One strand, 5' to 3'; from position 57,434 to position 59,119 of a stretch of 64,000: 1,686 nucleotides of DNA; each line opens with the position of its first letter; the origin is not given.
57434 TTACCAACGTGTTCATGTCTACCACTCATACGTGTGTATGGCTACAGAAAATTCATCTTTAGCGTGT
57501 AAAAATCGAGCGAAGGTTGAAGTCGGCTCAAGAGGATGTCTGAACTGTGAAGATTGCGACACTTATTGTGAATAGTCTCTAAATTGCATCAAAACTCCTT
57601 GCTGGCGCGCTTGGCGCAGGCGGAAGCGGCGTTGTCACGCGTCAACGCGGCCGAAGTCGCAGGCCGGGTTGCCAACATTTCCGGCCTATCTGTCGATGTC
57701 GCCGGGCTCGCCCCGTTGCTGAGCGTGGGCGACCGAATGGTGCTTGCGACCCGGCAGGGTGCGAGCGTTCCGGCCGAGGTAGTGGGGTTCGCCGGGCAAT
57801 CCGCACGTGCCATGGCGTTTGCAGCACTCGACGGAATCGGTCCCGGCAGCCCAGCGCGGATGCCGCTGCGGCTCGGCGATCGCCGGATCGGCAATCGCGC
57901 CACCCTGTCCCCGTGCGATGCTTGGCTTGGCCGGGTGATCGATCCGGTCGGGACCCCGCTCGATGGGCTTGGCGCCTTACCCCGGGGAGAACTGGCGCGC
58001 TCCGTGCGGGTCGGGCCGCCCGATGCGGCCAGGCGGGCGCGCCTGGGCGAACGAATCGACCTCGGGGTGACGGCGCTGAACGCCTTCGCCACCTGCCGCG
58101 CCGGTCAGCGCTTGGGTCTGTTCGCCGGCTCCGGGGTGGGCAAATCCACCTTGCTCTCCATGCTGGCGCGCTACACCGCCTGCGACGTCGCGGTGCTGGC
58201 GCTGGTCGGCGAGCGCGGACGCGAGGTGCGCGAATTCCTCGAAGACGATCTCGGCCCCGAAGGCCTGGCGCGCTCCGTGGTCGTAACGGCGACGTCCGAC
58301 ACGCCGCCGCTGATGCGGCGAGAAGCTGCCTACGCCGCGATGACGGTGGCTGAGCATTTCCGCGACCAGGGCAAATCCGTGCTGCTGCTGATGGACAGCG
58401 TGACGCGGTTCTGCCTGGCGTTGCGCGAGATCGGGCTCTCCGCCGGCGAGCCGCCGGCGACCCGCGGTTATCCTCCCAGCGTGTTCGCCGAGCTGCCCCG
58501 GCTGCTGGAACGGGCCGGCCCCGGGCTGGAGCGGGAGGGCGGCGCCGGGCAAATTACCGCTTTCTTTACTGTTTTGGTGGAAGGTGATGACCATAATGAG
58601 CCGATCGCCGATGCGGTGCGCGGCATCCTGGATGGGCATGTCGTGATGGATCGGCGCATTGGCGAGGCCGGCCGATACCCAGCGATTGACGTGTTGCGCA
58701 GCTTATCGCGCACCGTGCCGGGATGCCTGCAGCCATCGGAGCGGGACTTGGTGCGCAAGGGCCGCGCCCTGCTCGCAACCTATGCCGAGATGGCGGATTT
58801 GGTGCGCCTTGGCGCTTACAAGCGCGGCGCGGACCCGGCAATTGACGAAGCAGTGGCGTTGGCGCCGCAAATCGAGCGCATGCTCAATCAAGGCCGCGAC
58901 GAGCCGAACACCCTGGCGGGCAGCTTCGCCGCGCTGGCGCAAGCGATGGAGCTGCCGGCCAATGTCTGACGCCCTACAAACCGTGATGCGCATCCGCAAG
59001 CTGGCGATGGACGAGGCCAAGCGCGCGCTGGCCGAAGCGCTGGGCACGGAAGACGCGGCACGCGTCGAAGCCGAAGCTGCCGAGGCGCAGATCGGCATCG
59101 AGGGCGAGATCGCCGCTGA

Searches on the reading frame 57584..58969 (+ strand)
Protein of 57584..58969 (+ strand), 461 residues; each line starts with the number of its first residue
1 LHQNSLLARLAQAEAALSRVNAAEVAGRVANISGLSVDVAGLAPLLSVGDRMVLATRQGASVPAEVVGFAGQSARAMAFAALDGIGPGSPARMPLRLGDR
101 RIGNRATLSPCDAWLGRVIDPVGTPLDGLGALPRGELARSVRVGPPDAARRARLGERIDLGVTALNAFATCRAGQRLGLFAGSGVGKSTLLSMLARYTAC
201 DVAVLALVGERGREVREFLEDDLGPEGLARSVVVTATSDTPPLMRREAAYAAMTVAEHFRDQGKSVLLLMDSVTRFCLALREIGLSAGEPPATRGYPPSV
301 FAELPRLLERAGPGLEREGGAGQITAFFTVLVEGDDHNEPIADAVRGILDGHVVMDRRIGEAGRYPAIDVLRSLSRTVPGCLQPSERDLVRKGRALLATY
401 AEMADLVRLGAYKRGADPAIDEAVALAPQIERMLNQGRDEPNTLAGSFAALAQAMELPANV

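Call 84: search_protein_families(library=pfam, proteins=[window:57584-58969:+], max_evalue=0.0001)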
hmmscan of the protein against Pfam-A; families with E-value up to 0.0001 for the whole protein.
window:57584-58969:+ (461 aa): 2 families
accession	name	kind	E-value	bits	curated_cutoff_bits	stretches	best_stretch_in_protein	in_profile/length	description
PF00006.31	ATP-synt_ab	-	4.5e-82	275.2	29.5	1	161-375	1-213/213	ATP synthase alpha/beta family, nucleotide-binding domain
PF18269.6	T3SS_ATPase_C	-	1.5e-20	73.2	22.7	1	384-453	3-72/72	T3SS EscN ATPase C-terminal domain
